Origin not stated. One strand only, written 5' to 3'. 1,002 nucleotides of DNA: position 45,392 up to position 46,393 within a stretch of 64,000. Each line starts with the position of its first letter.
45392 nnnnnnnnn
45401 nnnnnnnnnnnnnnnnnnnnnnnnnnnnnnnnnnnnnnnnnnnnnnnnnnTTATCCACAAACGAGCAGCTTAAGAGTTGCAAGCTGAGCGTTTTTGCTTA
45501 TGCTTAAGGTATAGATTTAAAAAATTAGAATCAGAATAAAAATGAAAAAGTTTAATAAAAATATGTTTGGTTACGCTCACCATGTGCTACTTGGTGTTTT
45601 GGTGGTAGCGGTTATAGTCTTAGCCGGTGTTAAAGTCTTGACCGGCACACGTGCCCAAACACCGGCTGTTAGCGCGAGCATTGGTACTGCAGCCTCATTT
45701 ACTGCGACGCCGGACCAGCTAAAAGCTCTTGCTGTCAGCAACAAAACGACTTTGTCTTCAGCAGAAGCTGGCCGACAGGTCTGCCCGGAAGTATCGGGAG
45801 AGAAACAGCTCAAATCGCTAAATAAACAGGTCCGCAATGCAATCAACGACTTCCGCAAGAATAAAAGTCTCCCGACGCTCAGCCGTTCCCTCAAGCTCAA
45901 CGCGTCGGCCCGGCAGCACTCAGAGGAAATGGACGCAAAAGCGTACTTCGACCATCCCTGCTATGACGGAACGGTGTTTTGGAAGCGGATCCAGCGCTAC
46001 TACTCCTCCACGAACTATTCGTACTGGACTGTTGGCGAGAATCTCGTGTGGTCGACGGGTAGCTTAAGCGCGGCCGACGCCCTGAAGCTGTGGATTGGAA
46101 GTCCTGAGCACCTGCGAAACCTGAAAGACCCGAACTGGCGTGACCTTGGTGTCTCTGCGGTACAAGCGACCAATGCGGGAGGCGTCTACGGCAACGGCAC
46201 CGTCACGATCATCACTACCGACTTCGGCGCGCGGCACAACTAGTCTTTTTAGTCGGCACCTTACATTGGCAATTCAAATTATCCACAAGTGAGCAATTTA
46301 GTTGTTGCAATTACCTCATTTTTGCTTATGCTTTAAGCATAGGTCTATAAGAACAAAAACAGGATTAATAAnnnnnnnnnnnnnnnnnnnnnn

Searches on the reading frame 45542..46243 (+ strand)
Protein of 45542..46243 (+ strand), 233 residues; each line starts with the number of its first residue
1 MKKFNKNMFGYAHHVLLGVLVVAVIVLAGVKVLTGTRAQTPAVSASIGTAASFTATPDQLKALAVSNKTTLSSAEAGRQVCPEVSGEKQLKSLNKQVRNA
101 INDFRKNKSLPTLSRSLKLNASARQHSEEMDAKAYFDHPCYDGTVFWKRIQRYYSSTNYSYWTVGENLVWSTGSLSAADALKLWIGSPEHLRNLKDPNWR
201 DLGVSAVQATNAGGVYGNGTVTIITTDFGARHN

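Call 44: search_protein_families(library=pfam, proteins=[window:45542-46243:+], max_evalue=0.001)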
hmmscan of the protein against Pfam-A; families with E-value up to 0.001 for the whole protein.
window:45542-46243:+ (233 aa): 1 family
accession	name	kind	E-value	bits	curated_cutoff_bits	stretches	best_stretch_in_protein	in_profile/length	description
PF00188.32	CAP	-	2.7e-14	54.4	21.1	1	99-214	2-110/117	Cysteine-rich secretory protein family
